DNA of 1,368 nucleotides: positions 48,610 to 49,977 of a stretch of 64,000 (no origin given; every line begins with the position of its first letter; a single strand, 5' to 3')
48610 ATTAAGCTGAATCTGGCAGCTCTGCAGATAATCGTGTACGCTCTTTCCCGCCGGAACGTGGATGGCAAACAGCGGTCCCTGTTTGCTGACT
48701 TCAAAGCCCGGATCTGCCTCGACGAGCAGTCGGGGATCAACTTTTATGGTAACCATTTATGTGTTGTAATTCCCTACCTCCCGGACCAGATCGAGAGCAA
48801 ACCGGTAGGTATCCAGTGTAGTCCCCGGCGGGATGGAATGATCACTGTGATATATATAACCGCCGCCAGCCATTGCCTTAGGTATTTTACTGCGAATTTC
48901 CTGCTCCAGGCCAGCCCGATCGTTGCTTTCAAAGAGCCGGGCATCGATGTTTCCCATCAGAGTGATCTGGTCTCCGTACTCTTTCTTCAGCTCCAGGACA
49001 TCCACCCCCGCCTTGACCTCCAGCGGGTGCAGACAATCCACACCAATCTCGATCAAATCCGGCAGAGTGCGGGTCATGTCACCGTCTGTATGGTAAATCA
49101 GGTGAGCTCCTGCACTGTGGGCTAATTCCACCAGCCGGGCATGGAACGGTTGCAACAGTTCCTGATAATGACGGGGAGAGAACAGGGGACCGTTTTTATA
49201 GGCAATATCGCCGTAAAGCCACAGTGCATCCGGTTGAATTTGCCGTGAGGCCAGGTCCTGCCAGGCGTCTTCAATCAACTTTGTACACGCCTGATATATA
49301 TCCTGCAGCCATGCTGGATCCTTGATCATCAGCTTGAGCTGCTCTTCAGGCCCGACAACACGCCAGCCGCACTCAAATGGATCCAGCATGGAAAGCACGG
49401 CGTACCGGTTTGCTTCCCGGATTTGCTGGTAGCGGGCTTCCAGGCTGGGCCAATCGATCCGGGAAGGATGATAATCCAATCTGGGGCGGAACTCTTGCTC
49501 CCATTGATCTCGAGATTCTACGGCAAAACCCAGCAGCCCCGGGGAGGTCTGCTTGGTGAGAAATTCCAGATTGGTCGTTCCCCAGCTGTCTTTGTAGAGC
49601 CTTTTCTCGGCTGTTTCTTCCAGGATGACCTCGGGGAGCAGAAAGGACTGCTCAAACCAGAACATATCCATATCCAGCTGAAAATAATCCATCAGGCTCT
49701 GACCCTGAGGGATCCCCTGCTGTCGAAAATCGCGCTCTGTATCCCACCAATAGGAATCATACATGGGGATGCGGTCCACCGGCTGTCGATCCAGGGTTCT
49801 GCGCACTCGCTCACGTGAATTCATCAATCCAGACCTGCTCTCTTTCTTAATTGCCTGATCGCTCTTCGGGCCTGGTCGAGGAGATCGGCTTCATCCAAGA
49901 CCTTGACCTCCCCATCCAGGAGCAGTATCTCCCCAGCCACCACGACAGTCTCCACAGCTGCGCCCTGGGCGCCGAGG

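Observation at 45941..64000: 17-gene operon-like array mixing YgeW/SsnA/XdhD-type purine-catabolism markers with an ECF importer, a MeTr-like pterin-binding protein, AOR and a 2-oxoacid dehydrogenase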

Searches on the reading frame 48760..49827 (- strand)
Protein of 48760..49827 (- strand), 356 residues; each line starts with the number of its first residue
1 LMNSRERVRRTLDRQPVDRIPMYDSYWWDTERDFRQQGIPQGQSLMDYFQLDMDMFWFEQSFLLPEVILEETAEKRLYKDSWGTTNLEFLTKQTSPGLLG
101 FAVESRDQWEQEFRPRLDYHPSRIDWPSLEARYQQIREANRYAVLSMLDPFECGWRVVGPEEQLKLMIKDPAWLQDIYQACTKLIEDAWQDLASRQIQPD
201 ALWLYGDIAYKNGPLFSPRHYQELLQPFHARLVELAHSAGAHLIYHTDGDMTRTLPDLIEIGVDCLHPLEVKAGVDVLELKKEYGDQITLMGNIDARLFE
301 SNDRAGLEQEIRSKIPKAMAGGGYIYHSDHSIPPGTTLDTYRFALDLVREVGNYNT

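Call 4: search_protein_families(library=pfam, proteins=[window:48760-49827:-], max_evalue=0.001)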
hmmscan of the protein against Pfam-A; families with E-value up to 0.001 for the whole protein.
window:48760-49827:- (356 aa): 1 family
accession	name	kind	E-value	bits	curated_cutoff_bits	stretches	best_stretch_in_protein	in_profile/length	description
PF01208.23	URO-D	-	2.5e-20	73.2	23.9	1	158-350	154-345/346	Uroporphyrinogen decarboxylase (URO-D)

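Call 6: search_protein_families(library=ncbifam, proteins=[window:48760-49827:-], max_evalue=0.00001)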
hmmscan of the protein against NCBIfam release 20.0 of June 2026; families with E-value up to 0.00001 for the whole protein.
window:48760-49827:- (356 aa): 4 families
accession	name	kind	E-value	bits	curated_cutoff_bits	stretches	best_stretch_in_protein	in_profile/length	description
NF004889.0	PRK06252.1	subfamily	7.8e-13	48.1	244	1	144-306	142-295/340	methylcobalamin:coenzyme M methyltransferase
TIGR01463.1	mtaA_cmuA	subfamily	1.4e-10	41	235.4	1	146-326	143-313/340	MtaA/CmuA family methyltransferase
NF040654.1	MtaA_Meth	equivalog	1e-08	34.5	400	1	144-296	140-283/337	methylcobamide:CoM methyltransferase MtaA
NF041608.1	methylcob_mtaseMtbA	equivalog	8.2e-06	25.1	600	0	146-296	144-285/339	methylcobamide:CoM methyltransferase MtbA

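Call 57: search_solved_structures(query=window:48760-49827:-, max_evalue=0.001, show_alignments=1)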
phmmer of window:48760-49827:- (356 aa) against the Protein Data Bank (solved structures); distinct sequences matched with E-value up to 0.001: 0.

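Call 63: find_homologous_proteins(query=window:48760-49827:-, max_evalue=0.00001)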
Query window:48760-49827:- (356 aa): 1546 proteins with E <= 0.00001 among 3622 candidates; the best 120 are listed.
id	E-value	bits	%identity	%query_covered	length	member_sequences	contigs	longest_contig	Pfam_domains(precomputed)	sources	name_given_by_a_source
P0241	1.7e-240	816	98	100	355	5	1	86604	PF01208.24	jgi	-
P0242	5.7e-156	538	65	99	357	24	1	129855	PF01208.24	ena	-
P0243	3.6e-155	535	64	99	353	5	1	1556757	PF01208.24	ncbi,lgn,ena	-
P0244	1.1e-153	530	61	99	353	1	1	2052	PF01208.24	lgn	-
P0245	6.1e-153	528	63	99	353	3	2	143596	PF01208.24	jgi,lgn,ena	-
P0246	1.4e-152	526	61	99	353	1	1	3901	PF01208.24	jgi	jgi:uroporphyrinogen decarboxylase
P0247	4.8e-152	525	62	99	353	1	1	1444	PF01208.24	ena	-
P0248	7.4e-152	524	62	99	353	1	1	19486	PF01208.24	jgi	-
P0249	1.4e-151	523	62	99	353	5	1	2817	PF01208.24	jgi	-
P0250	5.6e-151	521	61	99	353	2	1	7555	PF01208.24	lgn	-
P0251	2.5e-150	519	60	99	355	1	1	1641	PF01208.24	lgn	-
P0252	7.6e-150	517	60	99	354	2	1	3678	PF01208.24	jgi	jgi:uroporphyrinogen decarboxylase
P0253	9.0e-150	517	61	99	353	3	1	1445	PF01208.24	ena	-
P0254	2.6e-149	516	61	99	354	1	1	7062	PF01208.24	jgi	jgi:uroporphyrinogen decarboxylase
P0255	4.3e-149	515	62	99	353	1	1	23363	PF01208.24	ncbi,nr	ncbi:MAG: hypothetical protein JXA25_19170 [Anaerolineales bacterium]|nr:hypothetical protein [Anaer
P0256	8.6e-149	514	60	99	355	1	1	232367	PF01208.24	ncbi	-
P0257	3.8e-148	512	61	99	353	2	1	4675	PF01208.24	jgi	jgi:uroporphyrinogen decarboxylase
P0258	9.7e-148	511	61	99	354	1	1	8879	PF01208.24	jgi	jgi:uroporphyrinogen decarboxylase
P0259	3.7e-147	509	59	99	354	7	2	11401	PF01208.24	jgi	jgi:uroporphyrinogen decarboxylase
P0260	3.9e-146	505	59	99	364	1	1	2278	PF01208.24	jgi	jgi:uroporphyrinogen decarboxylase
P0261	4.6e-146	505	60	99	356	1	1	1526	PF01208.24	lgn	-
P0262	1.3e-145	504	59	99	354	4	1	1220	PF01208.24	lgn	-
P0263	8.6e-144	498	57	100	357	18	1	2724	PF01208.24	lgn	-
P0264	1.5e-143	497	57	99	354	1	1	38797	PF01208.24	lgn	-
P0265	4.0e-143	495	59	99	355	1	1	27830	PF01208.24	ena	-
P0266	1.0e-142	494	61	95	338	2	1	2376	PF01208.24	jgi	jgi:uroporphyrinogen decarboxylase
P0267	1.0e-142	494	60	94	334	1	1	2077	PF01208.24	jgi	jgi:uroporphyrinogen decarboxylase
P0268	1.1e-142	494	57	99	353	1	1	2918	PF01208.24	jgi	jgi:uroporphyrinogen decarboxylase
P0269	1.1e-142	494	57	99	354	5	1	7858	PF01208.24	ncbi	ncbi:MAG: uroporphyrinogen decarboxylase family protein [Anaerolineae bacterium]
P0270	3.3e-142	492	58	99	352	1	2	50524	PF01208.24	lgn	-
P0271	7.2e-142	491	59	99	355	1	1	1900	PF01208.24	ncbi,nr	ncbi:MAG: hypothetical protein MUO62_15915, partial [Anaerolineales bacterium]|nr:hypothetical prote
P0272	4.5e-141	489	56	99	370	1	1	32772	PF01208.24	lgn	-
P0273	1.3e-140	487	57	99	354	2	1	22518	PF01208.24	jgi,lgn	-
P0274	5.7e-140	485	57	99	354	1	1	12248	PF01208.24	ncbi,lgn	-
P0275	8.3e-140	484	55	99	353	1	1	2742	PF01208.24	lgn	-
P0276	1.4e-139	484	57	99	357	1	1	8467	PF01208.24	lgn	-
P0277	1.1e-137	477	57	99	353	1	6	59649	PF01208.24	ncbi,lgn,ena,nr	ncbi:MAG: hypothetical protein ISR58_18505 [Anaerolineales bacterium]|nr:hypothetical protein [Chlor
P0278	2.4e-137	476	57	99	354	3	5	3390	PF01208.24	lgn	-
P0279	8.2e-137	475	54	99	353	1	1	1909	PF01208.24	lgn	-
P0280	3.3e-135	469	57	94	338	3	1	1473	PF01208.24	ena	-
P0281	3.7e-133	463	56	99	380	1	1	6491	PF01208.24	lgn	-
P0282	2.2e-130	453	54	99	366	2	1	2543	PF01208.24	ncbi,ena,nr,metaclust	ncbi:MAG TPA: uroporphyrinogen decarboxylase family protein [Anaerovoracaceae bacterium]|nr:uroporph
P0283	4.5e-126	439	61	84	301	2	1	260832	PF01208.24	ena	-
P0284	7.6e-124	432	53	99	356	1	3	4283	PF01208.24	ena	-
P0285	3.5e-119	417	62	78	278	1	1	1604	PF01208.24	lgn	-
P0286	4.7e-119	416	51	99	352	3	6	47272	PF01208.24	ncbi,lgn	-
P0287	2.9e-116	407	55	89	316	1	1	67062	PF01208.24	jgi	jgi:uroporphyrinogen decarboxylase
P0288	2.3e-114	401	51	93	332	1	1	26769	PF01208.24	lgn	-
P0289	2.4e-110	388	52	89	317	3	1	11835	PF01208.24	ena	-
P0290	5.4e-108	380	76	58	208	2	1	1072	PF01208.24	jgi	jgi:uroporphyrinogen decarboxylase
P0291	1.0e-107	379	46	99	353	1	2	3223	PF01208.24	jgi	-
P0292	4.6e-107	377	48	100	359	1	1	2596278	PF01208.24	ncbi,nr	ncbi:MAG: hypothetical protein M5U26_12785 [Planctomycetota bacterium]|nr:hypothetical protein [Plan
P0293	5.7e-106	373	47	99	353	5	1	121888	PF01208.24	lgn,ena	-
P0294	2.0e-104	368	47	99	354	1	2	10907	PF01208.24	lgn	-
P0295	3.5e-104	367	47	99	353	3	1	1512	PF01208.24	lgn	-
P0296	4.8e-102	360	47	99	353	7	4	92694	PF01208.24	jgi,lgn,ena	-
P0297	5.8e-102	360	45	99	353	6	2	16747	PF01208.24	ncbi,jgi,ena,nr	ncbi:MAG TPA: uroporphyrinogen decarboxylase family protein [Armatimonadota bacterium]|nr:uroporphyr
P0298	5.0e-100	354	46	96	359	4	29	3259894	PF01208.24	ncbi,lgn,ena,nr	ncbi:MAG: hypothetical protein HS116_06365 [Planctomycetes bacterium]|nr:hypothetical protein [Planc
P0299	5.6e-99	350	46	99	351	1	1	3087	PF01208.24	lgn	-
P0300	1.6e-98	349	43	99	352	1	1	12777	PF01208.24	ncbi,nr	ncbi:MAG: uroporphyrinogen decarboxylase family protein [bacterium]|nr:uroporphyrinogen decarboxylas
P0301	1.6e-96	342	44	98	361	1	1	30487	PF01208.24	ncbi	-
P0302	2.3e-96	342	45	97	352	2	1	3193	PF01208.24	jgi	jgi:uroporphyrinogen decarboxylase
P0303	3.0e-96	341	46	99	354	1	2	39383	PF01208.24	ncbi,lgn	ncbi:MAG: uroporphyrinogen decarboxylase family protein [Planctomycetota bacterium]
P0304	4.9e-95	337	44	99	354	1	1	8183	PF01208.24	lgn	-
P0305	5.4e-95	337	45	99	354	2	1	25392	PF01208.24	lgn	-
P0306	7.3e-94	333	40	99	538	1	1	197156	PF01208.24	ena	-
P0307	6.5e-92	327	44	97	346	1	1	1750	PF01208.24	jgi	jgi:uroporphyrinogen decarboxylase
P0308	7.2e-87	310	43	98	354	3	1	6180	PF01208.24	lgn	-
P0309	2.1e-82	296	39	99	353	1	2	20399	PF01208.24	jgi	jgi:uroporphyrinogen decarboxylase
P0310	9.4e-82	293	42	99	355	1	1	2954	PF01208.24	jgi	jgi:uroporphyrinogen decarboxylase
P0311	3.2e-81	292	39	100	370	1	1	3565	PF01208.24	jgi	-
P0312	1.1e-80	290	42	99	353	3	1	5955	PF01208.24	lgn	-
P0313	2.1e-80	289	40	99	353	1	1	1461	PF01208.24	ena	-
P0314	6.3e-80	287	40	99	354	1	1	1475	PF01208.24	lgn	-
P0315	1.1e-79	287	39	99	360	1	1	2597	PF01208.24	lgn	-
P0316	2.0e-79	286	40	99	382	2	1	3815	PF01208.24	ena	-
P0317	6.6e-79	284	41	99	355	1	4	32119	PF01208.24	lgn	-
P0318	9.6e-79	284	41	99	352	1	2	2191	PF01208.24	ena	-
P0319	1.1e-78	283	40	99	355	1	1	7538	PF01208.24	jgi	jgi:uroporphyrinogen decarboxylase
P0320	1.1e-78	283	39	100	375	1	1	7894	PF01208.24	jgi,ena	-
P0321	1.3e-78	283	40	99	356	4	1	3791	PF01208.24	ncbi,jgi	jgi:uroporphyrinogen decarboxylase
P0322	2.4e-78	282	39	99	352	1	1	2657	PF01208.24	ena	-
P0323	2.6e-78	282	40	99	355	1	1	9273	PF01208.24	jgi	jgi:uroporphyrinogen decarboxylase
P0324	3.1e-78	282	40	99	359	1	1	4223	PF01208.24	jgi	jgi:uroporphyrinogen decarboxylase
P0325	5.4e-78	281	39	99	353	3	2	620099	PF01208.24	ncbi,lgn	-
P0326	8.5e-78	280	39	99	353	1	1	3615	PF01208.24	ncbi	-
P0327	1.0e-77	280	38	99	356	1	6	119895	PF01208.24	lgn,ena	-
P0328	1.1e-77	280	40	99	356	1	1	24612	PF01208.24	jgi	jgi:uroporphyrinogen decarboxylase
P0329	1.6e-77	280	40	99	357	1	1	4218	PF01208.24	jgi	-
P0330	1.7e-77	279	39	99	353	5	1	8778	PF01208.24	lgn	-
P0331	4.6e-77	278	39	99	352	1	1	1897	PF01208.24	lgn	-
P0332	4.8e-77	278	40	99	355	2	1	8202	PF01208.24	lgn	-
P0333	5.8e-77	278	40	99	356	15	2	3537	PF01208.24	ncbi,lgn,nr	ncbi:MAG: hypothetical protein DCC55_38195 [Chloroflexi bacterium]|nr:MAG: hypothetical protein DCC5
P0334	5.8e-77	278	39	99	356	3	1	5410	PF01208.24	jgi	-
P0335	5.9e-77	278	41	99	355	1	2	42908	PF01208.24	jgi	jgi:uroporphyrinogen decarboxylase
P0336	7.7e-77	277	40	99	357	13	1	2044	PF01208.24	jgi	jgi:uroporphyrinogen decarboxylase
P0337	8.5e-77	277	38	99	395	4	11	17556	PF01208.24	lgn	-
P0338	1.1e-76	277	39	99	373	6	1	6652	PF01208.24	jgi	jgi:uroporphyrinogen decarboxylase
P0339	1.2e-76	277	40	99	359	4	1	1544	PF01208.24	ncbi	-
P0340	1.2e-76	277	39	99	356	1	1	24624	PF01208.24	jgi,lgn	jgi:uroporphyrinogen decarboxylase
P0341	1.5e-76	276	39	99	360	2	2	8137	PF01208.24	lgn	-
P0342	1.7e-76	276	39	100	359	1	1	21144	PF01208.24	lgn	-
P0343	2.0e-76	276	38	99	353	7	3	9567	PF01208.24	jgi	-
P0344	2.1e-76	276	40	99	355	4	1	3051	PF01208.24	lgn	-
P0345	2.1e-76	276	39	99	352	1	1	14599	PF01208.24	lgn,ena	-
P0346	2.2e-76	276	38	99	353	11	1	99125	PF01208.24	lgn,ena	-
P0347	2.5e-76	276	40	99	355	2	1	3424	PF01208.24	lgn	-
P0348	2.6e-76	276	39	99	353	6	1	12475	PF01208.24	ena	-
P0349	2.9e-76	275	39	99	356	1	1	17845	PF01208.24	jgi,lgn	-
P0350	3.1e-76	275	40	99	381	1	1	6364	PF01208.24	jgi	jgi:uroporphyrinogen decarboxylase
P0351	3.6e-76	275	37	99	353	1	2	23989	PF01208.24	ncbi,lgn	-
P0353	5.1e-76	275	39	99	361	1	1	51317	PF01208.24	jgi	jgi:uroporphyrinogen decarboxylase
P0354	6.2e-76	274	41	99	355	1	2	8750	PF01208.24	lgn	-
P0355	9.6e-76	274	39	99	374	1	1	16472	PF01208.24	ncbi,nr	ncbi:MAG: hypothetical protein GY778_30140 [bacterium]|nr:hypothetical protein [bacterium]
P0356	1.7e-75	273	38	99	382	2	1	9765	PF01208.24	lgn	-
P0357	2.2e-75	273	37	99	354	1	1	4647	PF01208.24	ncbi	-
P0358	2.2e-75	272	40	99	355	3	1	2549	PF01208.24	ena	-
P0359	2.4e-75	272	39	99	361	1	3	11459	PF01208.24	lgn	-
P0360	2.5e-75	272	38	99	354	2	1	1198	PF01208.24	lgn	-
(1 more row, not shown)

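Call 64: find_encoding_contigs(protein=P0292, flank=9000, max_places=1)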
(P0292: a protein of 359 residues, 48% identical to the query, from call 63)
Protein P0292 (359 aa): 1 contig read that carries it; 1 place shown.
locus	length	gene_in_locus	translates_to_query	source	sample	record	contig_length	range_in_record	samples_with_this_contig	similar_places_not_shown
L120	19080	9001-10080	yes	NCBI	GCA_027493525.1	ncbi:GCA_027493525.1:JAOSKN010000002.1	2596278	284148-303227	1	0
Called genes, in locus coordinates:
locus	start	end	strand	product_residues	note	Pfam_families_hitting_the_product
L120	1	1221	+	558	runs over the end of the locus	PF17650:RACo_linker, PF17651:Raco_middle, PF14574:RACo_C_ter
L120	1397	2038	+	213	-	PF02607:B12-binding_2, PF02310:B12-binding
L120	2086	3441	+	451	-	PF12225:DUF5981, PF02219:MTHFR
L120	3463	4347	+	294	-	PF00809:Pterin_bind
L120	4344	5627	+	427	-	PF07969:Amidohydro_3 (faint), PF01979:Amidohydro_1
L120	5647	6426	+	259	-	PF07796:DUF1638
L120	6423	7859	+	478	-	PF06253:MTTB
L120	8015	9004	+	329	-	PF01208:URO-D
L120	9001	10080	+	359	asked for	PF01208:URO-D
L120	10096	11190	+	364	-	-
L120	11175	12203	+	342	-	PF01208:URO-D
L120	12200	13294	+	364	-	PF01208:URO-D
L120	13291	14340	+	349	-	PF01208:URO-D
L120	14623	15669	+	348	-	PF01208:URO-D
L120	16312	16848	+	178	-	PF01208:URO-D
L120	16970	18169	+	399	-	PF01208:URO-D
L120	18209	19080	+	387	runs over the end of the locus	PF01208:URO-D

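Call 65: find_encoding_contigs(protein=P0293, flank=9000, max_places=1)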
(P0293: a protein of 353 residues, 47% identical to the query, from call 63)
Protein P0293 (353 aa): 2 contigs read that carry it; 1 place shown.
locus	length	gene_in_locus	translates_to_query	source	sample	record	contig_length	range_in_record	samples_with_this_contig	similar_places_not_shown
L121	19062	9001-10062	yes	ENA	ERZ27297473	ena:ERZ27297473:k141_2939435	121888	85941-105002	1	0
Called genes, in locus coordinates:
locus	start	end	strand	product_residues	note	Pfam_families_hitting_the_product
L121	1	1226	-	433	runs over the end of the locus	PF08245:Mur_ligase_M, PF02875:Mur_ligase_C, PF27239:FOL3_C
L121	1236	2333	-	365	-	PF01656:CbiA (weak), PF13500:AAA_26, PF07085:DRTGG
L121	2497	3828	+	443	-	PF04715:, PF00425:Chorismate_bind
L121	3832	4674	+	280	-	PF01063:Aminotran_4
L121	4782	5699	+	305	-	PF00149:Metallophos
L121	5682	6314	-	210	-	-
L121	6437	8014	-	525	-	PF13181:TPR_8 (faint), PF13428:TPR_14 (faint), PF13429:TPR_15 (faint), PF12895:ANAPC3 (faint), PF14559:TPR_19 (faint), PF00515:TPR_1 (faint), PF07719:TPR_2 (faint), PF13432:TPR_16 (weak), +2 more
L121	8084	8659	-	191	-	PF01520:Amidase_3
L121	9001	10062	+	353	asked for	PF01208:URO-D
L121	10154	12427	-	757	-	PF13620:CarboxypepD_reg, PF13715:CarbopepD_reg_2, PF07715:Plug (weak), PF00593:TonB_dep_Rec_b-barrel, PF14905:OMP_b-brl_3 (faint)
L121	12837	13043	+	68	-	-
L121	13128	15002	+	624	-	PF01966:HD, PF13487:HD_5, PF01590:GAF, PF13185:GAF_2, PF13492:GAF_3 (weak), PF00990:GGDEF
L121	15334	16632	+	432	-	PF00990:GGDEF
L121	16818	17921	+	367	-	PF01208:URO-D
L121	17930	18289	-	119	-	-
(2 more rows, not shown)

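Call 85: predict_structure(alignment_id=A2)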
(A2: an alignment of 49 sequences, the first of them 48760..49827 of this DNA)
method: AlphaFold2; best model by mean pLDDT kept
length: 356 residues; sequences in the alignment: 49
mean_pLDDT: 96.3   pTM: 0.93
mean pLDDT of the five models: 96.3, 96.0, 95.7, 95.7, 95.3
residues with pLDDT >= 90: 337; 70-90: 18; 50-70: 1; < 50: 0
segments of 3 or more residues with pLDDT < 50: none
pLDDT, mean of each block of 10 residues (from residue 1): 96 97 96 97 96 98 98 97 96 88 98 98 97 98 98 96 97 99 99 98 95 92 98 99 95 95 95 94 97 97 98 97 92 97 98 88
secondary structure, 60 per line:
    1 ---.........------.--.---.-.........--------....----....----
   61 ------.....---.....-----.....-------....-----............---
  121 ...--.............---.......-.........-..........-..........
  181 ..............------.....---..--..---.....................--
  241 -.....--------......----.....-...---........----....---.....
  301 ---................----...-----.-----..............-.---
elements in order: H4-12 H28-36 H45-48 E53-56 E67-71 E75-79 E85-89 E97-100 H106-117 H126-138 E142-148 H150-158 H160-169 H171-194 E201-205 H218-238 E242-246 H255-260 E265-269 H277-284 E289-292 H296-300 H304-319 E324-326 H338-351

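Call 87: fold_search(model_id=the predicted structure, library=pdb)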
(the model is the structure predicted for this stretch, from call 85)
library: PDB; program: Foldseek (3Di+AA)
matches with E <= 10: 1787; with E <= 0.001: 100
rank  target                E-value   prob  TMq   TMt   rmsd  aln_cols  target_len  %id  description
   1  6w2o                  4.8e-14  1.00  0.68  0.68   5.1       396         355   15  Crystal structure of uroporphyrinogen III decarboxylate (hemE) from Stenotrophomonas maltophilia (released 2020-04-22)
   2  4ay7_A                8.1e-14  1.00  0.71  0.75   4.6       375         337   16  methyltransferase from Methanosarcina mazei (released 2012-10-31)
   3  3cyv                  1.6e-13  1.00  0.69  0.69   5.7       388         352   16  Crystal structure of uroporphyrinogen decarboxylase from Shigella flexineri: new insights into its catalytic mechanism (released 2009-04-28)
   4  4zr8_A                1.7e-13  1.00  0.68  0.68   5.4       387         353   16  Structure of uroporphyrinogen decarboxylase from Acinetobacter baumannii (released 2015-06-03)
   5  4zr8_B                1.9e-13  1.00  0.68  0.69   5.5       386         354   16  Structure of uroporphyrinogen decarboxylase from Acinetobacter baumannii (released 2015-06-03)
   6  4ay8_A                4.2e-13  1.00  0.70  0.73   4.6       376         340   16  SeMet-derivative of a methyltransferase from M. mazei (released 2012-10-31)
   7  2eja_A                1.1e-12  1.00  0.64  0.68   5.5       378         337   14  Crystal Structure Of Uroporphyrinogen Decarboxylase From Aquifex aeolicus (released 2008-03-18)
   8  1j93                  1.7e-12  1.00  0.69  0.71   4.8       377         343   15  Crystal Structure and Substrate Binding Modeling of the Uroporphyrinogen-III Decarboxylase from Nicotiana tabacum: Impli (released 2001-10-17)
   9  3gw0                  1.7e-12  1.00  0.66  0.66   5.7       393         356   13  UROD mutant G318R (released 2009-07-07)
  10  3gvv                  1.7e-12  1.00  0.66  0.66   5.2       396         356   13  Single-chain UROD Y164G (GY) mutation (released 2009-07-07)
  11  1jpi                  1.9e-12  1.00  0.66  0.66   5.1       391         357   13  Phe232Leu mutant of human UROD, human uroporphyrinogen III decarboxylase (released 2001-12-19)
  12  4wsh_B                1.9e-12  1.00  0.65  0.66   6.4       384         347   15  Crystal structure of Probable Uroporphyrinogen decarboxylase (UPD) (URO-D) from Pseudomonas aeruginosa (released 2014-11-19)
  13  4wsh_A                2.0e-12  1.00  0.66  0.67   5.3       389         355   15  Crystal structure of Probable Uroporphyrinogen decarboxylase (UPD) (URO-D) from Pseudomonas aeruginosa (released 2014-11-19)
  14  1jph                  2.2e-12  1.00  0.67  0.67   5.1       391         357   13  Ile260Thr mutant of Human UroD, human uroporphyrinogen III decarboxylase (released 2001-12-19)
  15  4exq                  4.8e-12  1.00  0.67  0.67   5.3       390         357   14  CRYSTAL STRUCTURE of UROPORPHYRINOGEN DECARBOXYLASE (UPD) FROM BURKHOLDERIA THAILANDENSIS E264 (released 2012-05-16)
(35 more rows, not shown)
